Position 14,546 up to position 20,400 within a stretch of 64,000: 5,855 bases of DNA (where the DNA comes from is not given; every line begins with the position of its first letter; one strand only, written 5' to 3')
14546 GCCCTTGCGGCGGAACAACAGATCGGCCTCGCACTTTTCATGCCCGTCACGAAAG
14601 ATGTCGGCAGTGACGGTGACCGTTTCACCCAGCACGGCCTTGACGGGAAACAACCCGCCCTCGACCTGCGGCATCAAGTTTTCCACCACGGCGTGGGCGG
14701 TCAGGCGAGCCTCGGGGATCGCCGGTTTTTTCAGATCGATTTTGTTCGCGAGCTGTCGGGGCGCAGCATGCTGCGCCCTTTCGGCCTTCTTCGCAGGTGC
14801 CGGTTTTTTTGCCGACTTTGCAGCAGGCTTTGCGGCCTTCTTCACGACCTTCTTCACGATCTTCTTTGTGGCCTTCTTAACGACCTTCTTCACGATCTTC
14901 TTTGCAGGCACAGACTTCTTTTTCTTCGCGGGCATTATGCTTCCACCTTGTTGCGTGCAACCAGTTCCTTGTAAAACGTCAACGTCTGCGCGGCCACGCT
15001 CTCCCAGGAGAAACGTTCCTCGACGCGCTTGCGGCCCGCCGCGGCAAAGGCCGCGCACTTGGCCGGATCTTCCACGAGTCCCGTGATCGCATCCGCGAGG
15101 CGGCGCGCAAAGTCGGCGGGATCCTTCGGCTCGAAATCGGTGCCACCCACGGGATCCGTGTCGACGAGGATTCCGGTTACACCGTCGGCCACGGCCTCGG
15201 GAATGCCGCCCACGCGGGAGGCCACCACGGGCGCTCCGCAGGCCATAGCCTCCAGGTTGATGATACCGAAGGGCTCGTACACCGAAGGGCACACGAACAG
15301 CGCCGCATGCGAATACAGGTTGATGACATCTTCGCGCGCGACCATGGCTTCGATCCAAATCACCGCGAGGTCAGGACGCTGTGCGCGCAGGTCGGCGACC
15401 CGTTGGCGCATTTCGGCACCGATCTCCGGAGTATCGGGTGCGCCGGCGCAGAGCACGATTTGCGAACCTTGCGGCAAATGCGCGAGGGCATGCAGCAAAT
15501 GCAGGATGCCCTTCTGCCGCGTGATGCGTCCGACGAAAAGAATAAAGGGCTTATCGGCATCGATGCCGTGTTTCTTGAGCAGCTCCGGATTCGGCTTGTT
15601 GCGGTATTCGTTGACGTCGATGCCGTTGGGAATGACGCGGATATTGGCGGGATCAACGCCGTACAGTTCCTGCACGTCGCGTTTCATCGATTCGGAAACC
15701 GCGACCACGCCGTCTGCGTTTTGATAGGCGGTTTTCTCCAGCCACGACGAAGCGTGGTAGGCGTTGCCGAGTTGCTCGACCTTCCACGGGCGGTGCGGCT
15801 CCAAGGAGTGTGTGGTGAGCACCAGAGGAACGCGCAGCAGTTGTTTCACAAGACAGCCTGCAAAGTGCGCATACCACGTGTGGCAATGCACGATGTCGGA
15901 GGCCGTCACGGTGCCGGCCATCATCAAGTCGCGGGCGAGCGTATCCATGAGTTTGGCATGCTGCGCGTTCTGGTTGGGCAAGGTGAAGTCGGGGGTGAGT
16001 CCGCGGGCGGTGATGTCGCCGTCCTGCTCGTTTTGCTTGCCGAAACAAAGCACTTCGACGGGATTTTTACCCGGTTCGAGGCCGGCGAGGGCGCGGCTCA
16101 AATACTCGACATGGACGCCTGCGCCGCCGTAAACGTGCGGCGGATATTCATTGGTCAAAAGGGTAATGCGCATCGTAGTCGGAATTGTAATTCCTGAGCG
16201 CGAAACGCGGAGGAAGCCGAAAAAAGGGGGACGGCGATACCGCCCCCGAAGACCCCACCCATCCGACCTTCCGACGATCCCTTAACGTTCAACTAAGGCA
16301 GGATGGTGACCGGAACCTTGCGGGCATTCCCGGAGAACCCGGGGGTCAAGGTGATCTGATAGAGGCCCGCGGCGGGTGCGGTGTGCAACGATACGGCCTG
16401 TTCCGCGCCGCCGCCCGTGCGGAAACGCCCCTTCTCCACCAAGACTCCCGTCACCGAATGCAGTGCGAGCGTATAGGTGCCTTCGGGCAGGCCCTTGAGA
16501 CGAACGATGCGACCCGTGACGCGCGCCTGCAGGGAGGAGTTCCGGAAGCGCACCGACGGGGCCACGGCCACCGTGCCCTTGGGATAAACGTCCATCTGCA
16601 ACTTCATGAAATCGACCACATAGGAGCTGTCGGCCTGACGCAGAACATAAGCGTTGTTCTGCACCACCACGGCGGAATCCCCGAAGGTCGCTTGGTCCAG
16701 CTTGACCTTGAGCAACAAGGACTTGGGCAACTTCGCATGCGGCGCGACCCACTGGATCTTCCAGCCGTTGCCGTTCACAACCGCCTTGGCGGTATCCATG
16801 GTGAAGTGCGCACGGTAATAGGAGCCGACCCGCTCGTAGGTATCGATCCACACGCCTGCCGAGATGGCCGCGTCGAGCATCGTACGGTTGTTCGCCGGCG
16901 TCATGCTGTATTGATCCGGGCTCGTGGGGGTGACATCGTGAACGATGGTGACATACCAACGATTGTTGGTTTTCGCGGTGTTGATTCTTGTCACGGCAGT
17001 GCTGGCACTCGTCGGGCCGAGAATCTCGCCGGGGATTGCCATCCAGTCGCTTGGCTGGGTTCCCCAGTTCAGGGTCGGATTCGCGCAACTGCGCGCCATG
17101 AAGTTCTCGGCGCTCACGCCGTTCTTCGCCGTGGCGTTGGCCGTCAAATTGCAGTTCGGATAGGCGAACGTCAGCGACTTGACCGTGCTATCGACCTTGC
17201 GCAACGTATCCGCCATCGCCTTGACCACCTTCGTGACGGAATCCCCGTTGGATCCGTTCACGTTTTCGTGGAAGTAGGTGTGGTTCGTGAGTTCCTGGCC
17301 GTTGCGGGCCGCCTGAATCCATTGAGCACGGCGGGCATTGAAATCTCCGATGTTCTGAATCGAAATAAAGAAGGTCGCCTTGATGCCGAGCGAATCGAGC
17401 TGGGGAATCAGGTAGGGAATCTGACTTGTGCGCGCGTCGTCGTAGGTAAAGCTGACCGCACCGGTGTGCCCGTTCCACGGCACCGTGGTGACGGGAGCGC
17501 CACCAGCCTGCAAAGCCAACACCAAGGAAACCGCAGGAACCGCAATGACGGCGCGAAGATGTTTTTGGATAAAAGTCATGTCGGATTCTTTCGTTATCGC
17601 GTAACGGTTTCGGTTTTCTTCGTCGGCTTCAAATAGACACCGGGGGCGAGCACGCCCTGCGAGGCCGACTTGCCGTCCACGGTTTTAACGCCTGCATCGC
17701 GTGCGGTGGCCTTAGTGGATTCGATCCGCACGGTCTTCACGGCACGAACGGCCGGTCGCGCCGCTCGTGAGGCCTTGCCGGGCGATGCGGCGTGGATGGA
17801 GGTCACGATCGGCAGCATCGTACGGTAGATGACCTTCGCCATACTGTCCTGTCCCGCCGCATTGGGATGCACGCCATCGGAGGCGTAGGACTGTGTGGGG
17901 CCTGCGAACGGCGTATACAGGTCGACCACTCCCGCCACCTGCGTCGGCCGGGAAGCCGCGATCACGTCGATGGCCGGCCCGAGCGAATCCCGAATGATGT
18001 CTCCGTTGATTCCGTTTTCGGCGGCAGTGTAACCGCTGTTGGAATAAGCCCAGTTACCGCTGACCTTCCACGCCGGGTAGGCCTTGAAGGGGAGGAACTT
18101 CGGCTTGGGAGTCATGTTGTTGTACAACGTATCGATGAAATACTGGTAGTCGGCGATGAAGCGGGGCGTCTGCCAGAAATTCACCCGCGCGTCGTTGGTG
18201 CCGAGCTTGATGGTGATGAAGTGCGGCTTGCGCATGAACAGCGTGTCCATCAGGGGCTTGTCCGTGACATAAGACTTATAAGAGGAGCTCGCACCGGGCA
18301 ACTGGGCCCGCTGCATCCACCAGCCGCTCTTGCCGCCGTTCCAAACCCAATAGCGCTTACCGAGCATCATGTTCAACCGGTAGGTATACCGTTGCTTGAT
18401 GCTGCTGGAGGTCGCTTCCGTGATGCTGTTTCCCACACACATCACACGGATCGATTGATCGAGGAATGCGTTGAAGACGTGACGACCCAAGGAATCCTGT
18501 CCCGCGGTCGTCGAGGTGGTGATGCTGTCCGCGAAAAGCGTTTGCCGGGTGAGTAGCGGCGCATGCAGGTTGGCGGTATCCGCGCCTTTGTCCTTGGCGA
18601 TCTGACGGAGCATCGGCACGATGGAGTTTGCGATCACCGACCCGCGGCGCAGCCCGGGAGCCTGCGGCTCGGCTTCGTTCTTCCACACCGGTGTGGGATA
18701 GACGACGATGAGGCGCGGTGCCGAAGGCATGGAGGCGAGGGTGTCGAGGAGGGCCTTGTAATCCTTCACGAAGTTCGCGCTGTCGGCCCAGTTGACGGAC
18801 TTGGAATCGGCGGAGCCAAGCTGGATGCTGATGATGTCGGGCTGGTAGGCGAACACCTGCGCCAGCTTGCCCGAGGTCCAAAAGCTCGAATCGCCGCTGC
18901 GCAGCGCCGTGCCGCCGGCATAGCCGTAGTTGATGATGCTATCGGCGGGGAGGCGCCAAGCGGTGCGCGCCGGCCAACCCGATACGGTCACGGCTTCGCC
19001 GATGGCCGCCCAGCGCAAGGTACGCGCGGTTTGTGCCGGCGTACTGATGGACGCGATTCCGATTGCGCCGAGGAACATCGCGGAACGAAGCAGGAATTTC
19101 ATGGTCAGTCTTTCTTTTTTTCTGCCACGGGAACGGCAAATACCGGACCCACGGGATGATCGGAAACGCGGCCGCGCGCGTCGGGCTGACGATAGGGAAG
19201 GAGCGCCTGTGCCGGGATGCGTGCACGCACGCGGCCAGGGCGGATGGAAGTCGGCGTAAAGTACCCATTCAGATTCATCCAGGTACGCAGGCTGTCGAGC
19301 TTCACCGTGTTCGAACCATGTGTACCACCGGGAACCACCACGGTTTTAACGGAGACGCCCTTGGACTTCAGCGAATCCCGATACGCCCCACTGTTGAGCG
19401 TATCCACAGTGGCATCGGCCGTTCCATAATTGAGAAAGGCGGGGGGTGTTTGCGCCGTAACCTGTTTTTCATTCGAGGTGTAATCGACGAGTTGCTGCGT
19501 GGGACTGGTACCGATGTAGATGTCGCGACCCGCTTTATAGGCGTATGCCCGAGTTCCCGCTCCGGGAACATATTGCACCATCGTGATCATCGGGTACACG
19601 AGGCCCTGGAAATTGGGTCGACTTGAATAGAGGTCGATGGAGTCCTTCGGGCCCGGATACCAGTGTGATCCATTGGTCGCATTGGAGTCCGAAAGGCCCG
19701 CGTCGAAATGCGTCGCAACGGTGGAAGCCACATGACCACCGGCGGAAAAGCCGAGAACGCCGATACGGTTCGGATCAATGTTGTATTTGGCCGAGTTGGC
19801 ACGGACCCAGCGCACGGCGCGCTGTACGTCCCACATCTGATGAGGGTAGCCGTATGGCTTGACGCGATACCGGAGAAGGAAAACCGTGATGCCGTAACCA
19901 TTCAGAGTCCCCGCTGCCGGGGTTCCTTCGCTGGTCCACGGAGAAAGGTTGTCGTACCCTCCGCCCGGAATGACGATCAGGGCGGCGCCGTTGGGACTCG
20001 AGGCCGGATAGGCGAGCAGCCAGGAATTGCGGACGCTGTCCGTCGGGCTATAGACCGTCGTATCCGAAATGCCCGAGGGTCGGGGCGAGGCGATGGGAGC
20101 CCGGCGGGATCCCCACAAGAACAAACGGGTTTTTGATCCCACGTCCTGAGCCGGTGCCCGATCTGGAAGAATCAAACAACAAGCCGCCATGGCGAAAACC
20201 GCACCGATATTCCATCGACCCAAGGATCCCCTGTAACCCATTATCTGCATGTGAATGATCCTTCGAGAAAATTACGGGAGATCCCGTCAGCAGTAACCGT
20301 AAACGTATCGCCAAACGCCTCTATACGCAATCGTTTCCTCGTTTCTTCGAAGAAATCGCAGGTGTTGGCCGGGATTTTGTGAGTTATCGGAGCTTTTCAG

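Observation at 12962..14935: GlgE carries a histone-H1-like Lys-rich N-terminal tail encoded by tandem DNA repeats, and is TAATG-coupled to a GlgM/GlgA-type GT4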

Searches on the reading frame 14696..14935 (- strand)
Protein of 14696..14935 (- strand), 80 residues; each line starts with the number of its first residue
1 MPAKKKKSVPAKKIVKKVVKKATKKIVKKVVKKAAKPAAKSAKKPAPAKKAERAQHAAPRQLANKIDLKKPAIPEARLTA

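Call 73: find_homologous_proteins(query=window:14696-14935:-, max_evalue=0.001)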
Query seq(80 aa): 4323 candidates shared short words with the query, none scored E <= 0.001.
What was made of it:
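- Closest known: PhaF and AlgP of Pseudomonas. Different: No sequence similarity is detectable (call 73).
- The tail has no detectable sequence similarity to AlgP, PhaF or anything else (call 73 found nothing).
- Tried and rejected: A tail-only protein search (80 aa) against 5.8 billion sequences gave no hit at E <= 0.001, so it yielded no sequence-level relatives (call 73).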

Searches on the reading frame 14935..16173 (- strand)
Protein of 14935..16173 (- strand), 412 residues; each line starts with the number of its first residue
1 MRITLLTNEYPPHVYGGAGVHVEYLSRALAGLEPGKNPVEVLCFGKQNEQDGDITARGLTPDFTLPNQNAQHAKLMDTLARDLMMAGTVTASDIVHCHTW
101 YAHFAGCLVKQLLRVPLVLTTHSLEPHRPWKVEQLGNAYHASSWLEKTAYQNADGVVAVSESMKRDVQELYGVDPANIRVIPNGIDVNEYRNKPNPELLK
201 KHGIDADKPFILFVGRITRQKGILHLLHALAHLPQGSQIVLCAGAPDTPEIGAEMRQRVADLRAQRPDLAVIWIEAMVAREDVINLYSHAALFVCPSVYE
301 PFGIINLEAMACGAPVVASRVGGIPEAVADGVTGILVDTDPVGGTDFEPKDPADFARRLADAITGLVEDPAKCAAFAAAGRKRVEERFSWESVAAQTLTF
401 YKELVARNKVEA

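Call 6: search_protein_families(library=pfam, proteins=[window:14935-16173:-], max_evalue=0.01)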
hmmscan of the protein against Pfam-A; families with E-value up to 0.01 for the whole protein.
window:14935-16173:- (412 aa): 8 families
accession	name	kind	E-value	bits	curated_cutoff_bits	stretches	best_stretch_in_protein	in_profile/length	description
PF00534.26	Glycos_transf_1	-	4.8e-33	114.6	26.4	1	197-382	4-171/172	Glycosyl transferases group 1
PF13439.12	Glyco_transf_4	-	9.7e-32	110.8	28.5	1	15-188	1-169/170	Glycosyltransferase Family 4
PF13692.12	Glyco_trans_1_4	-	7.6e-28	98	27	1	209-356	2-133/142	Glycosyl transferases group 1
PF13579.12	Glyco_trans_4_4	-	2.5e-23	83.6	29.7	1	16-184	1-158/158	Glycosyl transferase 4-like domain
PF20706.3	GT4-conflict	-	4.7e-22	79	26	1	25-396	21-384/385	Family 4 Glycosyltransferase in conflict systems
PF08323.17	Glyco_transf_5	-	1.6e-11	44.8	22.7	1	68-171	106-228/239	Starch synthase catalytic domain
PF13524.12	Glyco_trans_1_2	-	1.5e-08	35.1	25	1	275-398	32-143/144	Glycosyl transferase-like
PF11997.14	DUF3492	-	0.0031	17.8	23.3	0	84-175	163-267/268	Domain of unknown function (DUF3492)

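Call 7: search_protein_families(library=ncbifam, proteins=[window:14935-16173:-], max_evalue=0.001)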
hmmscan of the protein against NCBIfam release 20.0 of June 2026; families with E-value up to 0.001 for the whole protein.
window:14935-16173:- (412 aa): 46 families (the best 25 are shown)
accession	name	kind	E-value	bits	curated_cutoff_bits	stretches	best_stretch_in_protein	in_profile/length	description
TIGR02149.1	glgA_Coryne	subfamily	2.4e-147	491.2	302.4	1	1-405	1-391/391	glycogen synthase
TIGR03449.1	mycothiol_MshA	equivalog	8.8e-46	156.6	462.5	1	90-405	101-404/406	D-inositol-3-phosphate glycosyltransferase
NF041876.1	EPS_EpsE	equivalog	1.2e-30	107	400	1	148-395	157-387/389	exopolysaccharide biosynthesis GT4 family glycosyltransferase EpsE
NF038295.1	EPS_HpsP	equivalog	9.5e-30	103.8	550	1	89-405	90-388/388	hormogonium polysaccharide biosynthesis glycosyltransferase HpsP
TIGR02095.1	glgA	subfamily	1.4e-29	103.1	328.45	1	84-404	122-477/477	glycogen/starch synthase, ADP-glucose type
TIGR03999.1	thiol_BshA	equivalog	1.7e-29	102.9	273.7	1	132-405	125-374/375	N-acetyl-alpha-D-glucosaminyl L-malate synthase BshA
TIGR04047.1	MSMEG_0565_glyc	hypoth_equivalog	2.2e-29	102.7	259.85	1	145-403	131-373/373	MSMEG_0565 family glycosyltransferase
NF053787.1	GlcN_PG_synth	equivalog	6.2e-28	97.7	480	1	61-405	63-360/361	N-acetylglucosaminyl phosphatidylglycerol synthase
TIGR03088.1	stp2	hypoth_equivalog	1.9e-27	96.3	409.05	1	151-404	135-373/374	TIGR03088 family PEP-CTERM/XrtA system glycosyltransferase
TIGR02472.1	sucr_P_syn_N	equivalog_domain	2.4e-24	86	576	1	91-397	114-434/439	sucrose-phosphate synthase, putative, glycosyltransferase domain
TIGR04063.1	stp3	hypoth_equivalog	2.6e-24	85.8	442.05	1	67-405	68-396/397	TIGR04063 family PEP-CTERM/XrtA system glycosyltransferase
NF047684.1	TeichurnBiosyTuaC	equivalog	4.4e-24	85.1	550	1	90-330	107-330/391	teichuronic acid biosynthesis protein TuaC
TIGR04157.1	glyco_rSAM_CFB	subfamily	4.9e-24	85.1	400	1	94-400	121-405/406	TIGR04157 family glycosyltransferase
NF012028.0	PRK15484.1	subfamily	6.6e-24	84.7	618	1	173-396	158-370/380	lipopolysaccharide N-acetylglucosaminyltransferase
NF038298.1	EPS_HpsO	equivalog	6.6e-22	77.8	575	1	141-405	135-388/388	hormogonium polysaccharide biosynthesis glycosyltransferase HpsO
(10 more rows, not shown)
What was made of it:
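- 14935..16173 (-): glgM: GT4 maltose-1-phosphate synthase type, 412 aa. It scores 491 bits on TIGR02149 glgA_Coryne, cut-off 302 (call 7).
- On GlgM (GT4 maltose-1-phosphate synthase): TIGR02149 scores 491 bits against a cut-off of 302 (call 7).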

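Call 36: search_solved_structures(query=window:14935-16173:-, show_alignments=1, max_evalue=1e-20)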
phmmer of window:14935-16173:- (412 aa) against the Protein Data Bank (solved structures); distinct sequences matched with E-value up to 1e-20: 7.
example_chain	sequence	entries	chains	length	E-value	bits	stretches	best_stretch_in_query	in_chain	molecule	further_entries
6tvp_A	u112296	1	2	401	6.1e-101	341.6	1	1-404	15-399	Alpha-maltose-1-phosphate synthase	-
6kih_A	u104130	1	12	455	1.6e-35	126.2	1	93-407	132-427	Tll1590 protein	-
3c4q_A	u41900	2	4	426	5.9e-29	104.5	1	91-411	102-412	Predicted glycosyltransferases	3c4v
3c48_A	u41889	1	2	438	6.5e-29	104.4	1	91-411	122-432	Predicted glycosyltransferases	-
3fro_A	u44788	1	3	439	4.4e-21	78.6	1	91-353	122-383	GlgA glycogen synthase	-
2bis_A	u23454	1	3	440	4.5e-21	78.6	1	91-353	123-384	GLGA GLYCOGEN SYNTHASE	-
3l01_A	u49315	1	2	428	5.1e-21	78.4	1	91-341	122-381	GlgA glycogen synthase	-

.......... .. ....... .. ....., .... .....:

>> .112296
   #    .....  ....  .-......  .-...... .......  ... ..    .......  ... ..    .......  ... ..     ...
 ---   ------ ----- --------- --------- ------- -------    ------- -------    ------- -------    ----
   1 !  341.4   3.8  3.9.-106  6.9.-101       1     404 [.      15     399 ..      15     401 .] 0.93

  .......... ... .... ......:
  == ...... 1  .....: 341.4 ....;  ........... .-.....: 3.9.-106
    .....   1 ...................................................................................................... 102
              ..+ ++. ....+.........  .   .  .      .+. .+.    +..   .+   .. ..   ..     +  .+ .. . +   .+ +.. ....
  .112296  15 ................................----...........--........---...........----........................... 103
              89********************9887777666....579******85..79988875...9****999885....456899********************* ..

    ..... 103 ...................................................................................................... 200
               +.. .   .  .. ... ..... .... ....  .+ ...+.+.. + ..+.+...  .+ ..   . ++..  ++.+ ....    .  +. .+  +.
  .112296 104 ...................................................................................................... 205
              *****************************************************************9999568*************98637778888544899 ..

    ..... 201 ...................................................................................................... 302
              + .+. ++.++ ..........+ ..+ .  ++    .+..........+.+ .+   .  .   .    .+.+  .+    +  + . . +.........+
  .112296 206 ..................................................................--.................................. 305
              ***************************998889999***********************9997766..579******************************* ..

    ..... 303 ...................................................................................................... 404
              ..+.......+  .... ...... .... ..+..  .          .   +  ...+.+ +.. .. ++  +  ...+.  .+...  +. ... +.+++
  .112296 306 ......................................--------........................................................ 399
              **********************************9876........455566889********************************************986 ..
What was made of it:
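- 14935..16173 (-): It scores 341.6 bits over its full length against M. smegmatis alpha-maltose-1-phosphate synthase 6TVP, and the next PDB hit is 126 bits (call 36).
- On GlgM (GT4 maltose-1-phosphate synthase): 6TVP scores 341.6 bits over residues 1-404, and the next PDB family scores 126 bits (call 36).
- Closest known: Mycobacterial GlgC–GlgM–GlgE pathway. Same: GlgM is about half identical over its full length to M. smegmatis GlgM (call 36) and lies next to GlgE.
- Checked: The upstream GT4 scores 491 bits on TIGR02149 (cut-off 302) (call 7) and 341.6 bits against M. smegmatis GlgM, PDB 6TVP (call 36).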

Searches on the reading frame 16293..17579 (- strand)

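Call 10: search_protein_families(library=pfam, proteins=[window:16293-17579:-], max_evalue=0.001)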
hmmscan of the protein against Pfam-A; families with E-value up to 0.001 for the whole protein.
window:16293-17579:- (428 aa): 1 family
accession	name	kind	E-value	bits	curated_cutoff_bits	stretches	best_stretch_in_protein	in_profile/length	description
PF01522.26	Polysacc_deac_1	-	2.9e-13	50.3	23.1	1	40-149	7-112/124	Polysaccharide deacetylase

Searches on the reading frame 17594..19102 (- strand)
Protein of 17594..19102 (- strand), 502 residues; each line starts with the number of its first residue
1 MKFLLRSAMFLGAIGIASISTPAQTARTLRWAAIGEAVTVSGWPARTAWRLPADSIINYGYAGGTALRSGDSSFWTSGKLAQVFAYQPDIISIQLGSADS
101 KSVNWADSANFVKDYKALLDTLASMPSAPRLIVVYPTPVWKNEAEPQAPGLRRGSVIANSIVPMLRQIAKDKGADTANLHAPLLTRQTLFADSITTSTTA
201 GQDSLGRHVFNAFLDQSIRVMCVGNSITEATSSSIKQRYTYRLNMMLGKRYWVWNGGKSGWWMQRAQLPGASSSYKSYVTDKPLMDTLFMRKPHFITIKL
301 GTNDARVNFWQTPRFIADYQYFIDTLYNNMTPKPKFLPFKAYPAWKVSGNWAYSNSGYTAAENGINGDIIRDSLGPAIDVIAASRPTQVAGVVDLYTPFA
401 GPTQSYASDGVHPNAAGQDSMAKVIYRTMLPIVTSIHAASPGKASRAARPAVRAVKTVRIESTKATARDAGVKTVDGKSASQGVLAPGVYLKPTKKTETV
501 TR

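Call 10: search_protein_families(library=pfam, proteins=[window:17594-19102:-], max_evalue=0.001)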
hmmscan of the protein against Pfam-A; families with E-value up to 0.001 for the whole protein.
window:17594-19102:- (502 aa): 2 families
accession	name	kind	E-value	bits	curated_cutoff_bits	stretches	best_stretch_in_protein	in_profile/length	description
PF13472.12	Lipase_GDSL_2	-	2.2e-22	80.8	32.9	2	222-418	1-176/178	GDSL-like Lipase/Acylhydrolase family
PF00657.28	Lipase_GDSL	-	9.8e-13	49.2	23.6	1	220-424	1-207/208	GDSL-like Lipase/Acylhydrolase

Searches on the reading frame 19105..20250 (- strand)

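Call 10: search_protein_families(library=pfam, proteins=[window:19105-20250:-], max_evalue=0.001)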
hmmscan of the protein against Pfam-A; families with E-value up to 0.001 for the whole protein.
window:19105-20250:- (381 aa): 4 families
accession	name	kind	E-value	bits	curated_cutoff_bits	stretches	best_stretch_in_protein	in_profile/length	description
PF20434.5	BD-FAE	-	1.3e-20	74.3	26.8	1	89-290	14-211/215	BD-FAE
PF07859.19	Abhydrolase_3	-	2.9e-16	60.3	25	1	96-312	6-207/210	alpha/beta hydrolase fold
PF00326.27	Peptidase_S9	-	2.4e-09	37.5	22.6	0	254-315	128-191/213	Prolyl oligopeptidase family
PF00135.34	COesterase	-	5.5e-08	32.6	27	1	66-179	90-201/515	Carboxylesterase family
